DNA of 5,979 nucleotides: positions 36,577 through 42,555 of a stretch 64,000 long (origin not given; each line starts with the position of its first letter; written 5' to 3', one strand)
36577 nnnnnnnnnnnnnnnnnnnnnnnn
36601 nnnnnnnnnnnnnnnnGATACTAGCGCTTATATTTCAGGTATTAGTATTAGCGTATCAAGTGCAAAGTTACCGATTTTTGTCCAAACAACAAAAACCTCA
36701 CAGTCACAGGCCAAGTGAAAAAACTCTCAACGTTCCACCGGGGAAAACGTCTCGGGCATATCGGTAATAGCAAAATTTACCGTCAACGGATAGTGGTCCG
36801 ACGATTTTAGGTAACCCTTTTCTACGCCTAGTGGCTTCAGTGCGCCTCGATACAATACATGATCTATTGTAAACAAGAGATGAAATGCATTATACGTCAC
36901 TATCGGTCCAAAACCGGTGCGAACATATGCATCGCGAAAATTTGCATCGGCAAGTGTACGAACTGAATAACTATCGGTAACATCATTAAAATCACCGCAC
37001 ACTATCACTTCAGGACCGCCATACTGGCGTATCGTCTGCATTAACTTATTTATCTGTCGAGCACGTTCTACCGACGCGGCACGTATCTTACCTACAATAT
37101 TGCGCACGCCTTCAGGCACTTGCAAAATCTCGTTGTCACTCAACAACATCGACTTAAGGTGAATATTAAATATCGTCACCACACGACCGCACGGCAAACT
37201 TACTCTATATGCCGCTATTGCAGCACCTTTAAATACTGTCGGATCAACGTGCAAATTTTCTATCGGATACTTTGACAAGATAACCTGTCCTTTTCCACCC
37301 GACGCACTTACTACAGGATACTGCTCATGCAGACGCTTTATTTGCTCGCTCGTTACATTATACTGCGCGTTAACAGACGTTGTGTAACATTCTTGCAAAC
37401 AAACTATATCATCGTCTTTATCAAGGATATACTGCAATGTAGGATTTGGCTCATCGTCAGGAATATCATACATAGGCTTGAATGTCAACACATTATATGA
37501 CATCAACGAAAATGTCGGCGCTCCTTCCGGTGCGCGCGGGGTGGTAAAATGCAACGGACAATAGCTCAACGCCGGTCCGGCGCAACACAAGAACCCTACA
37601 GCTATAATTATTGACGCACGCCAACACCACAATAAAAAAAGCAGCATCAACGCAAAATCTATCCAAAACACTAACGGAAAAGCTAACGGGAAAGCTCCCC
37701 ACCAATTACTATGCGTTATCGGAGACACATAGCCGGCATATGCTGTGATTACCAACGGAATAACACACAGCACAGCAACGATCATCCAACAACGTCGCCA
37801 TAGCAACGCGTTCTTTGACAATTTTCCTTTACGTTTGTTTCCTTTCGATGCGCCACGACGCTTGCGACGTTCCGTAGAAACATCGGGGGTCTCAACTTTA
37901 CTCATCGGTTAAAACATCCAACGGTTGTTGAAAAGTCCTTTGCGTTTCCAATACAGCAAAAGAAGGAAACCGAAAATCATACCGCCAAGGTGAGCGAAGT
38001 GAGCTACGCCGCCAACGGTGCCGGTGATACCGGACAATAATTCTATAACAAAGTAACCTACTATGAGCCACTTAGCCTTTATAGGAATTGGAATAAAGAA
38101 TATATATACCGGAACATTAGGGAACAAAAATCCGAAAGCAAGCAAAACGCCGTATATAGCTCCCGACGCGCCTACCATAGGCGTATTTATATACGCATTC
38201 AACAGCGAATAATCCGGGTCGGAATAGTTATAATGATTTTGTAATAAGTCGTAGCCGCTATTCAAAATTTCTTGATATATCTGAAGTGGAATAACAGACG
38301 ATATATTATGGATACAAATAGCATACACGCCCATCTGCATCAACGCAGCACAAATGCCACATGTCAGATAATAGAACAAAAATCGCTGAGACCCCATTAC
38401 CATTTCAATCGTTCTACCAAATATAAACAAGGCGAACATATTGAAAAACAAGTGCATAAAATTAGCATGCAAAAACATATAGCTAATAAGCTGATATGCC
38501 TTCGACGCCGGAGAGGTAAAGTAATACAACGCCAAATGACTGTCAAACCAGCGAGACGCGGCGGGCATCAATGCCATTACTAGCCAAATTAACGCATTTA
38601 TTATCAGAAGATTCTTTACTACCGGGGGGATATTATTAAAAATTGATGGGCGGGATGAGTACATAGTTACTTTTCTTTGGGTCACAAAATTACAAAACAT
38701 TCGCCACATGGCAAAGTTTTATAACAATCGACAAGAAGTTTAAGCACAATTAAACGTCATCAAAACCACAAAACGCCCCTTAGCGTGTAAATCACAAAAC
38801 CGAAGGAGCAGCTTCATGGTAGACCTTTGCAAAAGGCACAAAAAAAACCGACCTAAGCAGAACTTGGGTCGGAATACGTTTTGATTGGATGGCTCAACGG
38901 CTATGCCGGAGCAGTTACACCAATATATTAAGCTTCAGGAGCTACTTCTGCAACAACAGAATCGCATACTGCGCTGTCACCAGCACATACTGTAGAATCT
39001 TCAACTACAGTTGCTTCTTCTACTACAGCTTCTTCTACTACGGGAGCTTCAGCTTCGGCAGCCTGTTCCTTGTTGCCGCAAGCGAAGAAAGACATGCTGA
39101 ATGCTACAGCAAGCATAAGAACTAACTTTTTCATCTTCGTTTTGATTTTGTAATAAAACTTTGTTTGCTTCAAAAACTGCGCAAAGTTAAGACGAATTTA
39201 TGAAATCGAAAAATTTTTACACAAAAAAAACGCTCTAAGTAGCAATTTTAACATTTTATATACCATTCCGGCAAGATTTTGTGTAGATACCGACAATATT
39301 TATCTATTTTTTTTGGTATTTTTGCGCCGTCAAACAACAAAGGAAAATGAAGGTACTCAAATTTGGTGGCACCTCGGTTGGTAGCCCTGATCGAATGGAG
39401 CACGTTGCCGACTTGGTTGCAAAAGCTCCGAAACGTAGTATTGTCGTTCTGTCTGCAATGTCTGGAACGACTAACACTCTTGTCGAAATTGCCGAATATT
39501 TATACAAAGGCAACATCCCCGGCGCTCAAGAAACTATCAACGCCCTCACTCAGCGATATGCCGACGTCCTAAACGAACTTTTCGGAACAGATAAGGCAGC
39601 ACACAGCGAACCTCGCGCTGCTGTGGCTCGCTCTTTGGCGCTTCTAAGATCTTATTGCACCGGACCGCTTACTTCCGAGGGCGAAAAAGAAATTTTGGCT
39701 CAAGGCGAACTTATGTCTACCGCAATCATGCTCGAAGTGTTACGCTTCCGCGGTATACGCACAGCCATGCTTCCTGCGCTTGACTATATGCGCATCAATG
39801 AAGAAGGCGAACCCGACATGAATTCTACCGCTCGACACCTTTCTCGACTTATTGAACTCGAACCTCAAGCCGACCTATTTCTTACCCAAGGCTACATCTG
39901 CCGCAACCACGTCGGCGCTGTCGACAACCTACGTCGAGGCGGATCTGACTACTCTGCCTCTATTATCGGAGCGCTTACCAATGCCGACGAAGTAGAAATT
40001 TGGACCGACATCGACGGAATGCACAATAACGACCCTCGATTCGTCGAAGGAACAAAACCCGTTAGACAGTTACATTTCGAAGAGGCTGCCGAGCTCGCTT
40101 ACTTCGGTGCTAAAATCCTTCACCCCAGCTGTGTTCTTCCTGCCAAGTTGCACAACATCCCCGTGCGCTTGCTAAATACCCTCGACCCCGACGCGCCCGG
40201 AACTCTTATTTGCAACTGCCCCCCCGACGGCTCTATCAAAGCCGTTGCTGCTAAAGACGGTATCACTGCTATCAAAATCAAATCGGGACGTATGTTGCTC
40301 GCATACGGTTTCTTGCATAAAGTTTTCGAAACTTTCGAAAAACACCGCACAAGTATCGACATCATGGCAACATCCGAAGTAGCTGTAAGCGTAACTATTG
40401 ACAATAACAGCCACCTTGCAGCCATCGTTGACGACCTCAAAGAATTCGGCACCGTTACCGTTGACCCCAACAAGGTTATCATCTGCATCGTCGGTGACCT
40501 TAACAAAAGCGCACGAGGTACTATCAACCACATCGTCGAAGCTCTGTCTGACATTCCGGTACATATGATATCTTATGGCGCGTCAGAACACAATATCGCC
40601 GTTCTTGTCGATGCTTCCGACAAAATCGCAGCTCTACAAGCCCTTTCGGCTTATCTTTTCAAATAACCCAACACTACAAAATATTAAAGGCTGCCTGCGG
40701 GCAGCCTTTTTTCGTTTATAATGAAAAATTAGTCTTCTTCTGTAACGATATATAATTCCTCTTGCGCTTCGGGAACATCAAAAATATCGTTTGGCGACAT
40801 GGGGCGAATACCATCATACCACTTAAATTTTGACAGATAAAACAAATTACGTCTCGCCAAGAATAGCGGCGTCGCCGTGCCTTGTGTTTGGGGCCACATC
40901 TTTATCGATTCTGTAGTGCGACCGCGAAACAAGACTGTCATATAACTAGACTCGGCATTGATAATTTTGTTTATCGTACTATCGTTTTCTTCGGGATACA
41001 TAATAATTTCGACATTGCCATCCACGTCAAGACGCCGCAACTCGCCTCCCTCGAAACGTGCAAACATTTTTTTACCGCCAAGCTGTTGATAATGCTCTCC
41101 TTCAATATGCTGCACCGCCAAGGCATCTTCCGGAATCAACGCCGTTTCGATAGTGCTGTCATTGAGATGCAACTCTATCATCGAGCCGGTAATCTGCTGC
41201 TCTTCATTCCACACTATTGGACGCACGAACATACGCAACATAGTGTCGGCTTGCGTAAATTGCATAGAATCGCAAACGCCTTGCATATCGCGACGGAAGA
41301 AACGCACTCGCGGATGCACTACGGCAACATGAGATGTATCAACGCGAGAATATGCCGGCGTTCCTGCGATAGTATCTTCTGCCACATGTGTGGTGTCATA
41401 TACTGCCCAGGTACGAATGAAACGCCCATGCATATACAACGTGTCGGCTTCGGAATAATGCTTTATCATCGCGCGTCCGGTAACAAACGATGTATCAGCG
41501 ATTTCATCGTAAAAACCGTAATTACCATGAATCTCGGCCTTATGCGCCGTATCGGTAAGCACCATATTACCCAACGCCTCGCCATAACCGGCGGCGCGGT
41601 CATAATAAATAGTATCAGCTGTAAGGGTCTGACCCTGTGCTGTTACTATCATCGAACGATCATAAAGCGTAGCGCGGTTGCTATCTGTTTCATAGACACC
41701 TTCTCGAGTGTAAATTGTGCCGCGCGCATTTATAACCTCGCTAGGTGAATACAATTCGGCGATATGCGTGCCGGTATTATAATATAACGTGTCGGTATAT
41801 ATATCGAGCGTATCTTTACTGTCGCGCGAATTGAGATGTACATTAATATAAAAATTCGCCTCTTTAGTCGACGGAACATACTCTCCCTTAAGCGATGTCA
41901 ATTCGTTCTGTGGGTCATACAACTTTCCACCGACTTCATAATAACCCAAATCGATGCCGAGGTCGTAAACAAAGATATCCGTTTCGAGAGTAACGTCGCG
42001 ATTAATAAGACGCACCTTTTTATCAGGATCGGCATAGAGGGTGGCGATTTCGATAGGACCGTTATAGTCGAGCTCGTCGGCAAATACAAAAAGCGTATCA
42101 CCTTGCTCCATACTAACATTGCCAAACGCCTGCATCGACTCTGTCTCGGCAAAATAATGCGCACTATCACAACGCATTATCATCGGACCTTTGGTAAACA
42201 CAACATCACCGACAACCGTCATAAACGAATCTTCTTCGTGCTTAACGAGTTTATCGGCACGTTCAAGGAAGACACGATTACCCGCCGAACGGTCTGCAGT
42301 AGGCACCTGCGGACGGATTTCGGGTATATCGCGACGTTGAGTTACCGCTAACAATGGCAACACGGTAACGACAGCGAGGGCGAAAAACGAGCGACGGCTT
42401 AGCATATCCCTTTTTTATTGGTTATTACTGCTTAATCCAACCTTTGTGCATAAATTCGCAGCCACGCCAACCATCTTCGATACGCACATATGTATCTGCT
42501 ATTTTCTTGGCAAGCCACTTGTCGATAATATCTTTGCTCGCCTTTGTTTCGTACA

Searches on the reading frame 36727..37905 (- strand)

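Call 75: search_protein_families(library=pfam, proteins=[window:36727-37905:-], max_evalue=0.00001)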
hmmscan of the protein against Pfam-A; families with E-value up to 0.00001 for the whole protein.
window:36727-37905:- (392 aa): 1 family
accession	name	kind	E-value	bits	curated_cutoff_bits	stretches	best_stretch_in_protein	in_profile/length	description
PF03372.29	Exo_endo_phos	-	1.2e-19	71.4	24.5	1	135-371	1-225/225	Endonuclease/Exonuclease/phosphatase family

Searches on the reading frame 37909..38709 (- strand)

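Call 75: search_protein_families(library=pfam, proteins=[window:37909-38709:-], max_evalue=0.00001)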
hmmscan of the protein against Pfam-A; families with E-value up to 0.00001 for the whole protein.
window:37909-38709:- (266 aa): 1 family
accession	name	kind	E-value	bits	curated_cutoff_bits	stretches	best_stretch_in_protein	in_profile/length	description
PF01694.28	Rhomboid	-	8.4e-28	97.8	22.6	1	70-254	3-140/143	Rhomboid domain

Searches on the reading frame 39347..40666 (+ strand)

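Call 75: search_protein_families(library=pfam, proteins=[window:39347-40666:+], max_evalue=0.00001)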
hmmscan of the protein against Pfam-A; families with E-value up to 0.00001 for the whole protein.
window:39347-40666:+ (439 aa): 2 families
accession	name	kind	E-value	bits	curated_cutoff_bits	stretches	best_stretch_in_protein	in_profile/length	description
PF00696.33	AA_kinase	-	6.6e-35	121.4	24.9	1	2-277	3-234/234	Amino acid kinase family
PF22468.2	ACT_9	-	2.2e-19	69.4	27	1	379-434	1-58/61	ACT domain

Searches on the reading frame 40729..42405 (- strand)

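Call 75: search_protein_families(library=pfam, proteins=[window:40729-42405:-], max_evalue=0.00001)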
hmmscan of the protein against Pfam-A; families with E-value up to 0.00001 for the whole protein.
window:40729-42405:- (558 aa): 2 families
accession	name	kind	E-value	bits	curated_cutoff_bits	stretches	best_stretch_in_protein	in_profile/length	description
PF13100.11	OstA_2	-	4.4e-46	156.8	21.2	1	44-196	3-153/158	OstA-like protein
PF03968.19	LptD_N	-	3.7e-07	30.8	20.4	0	350-415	45-110/113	LptA/(LptD N-terminal domain) LPS transport protein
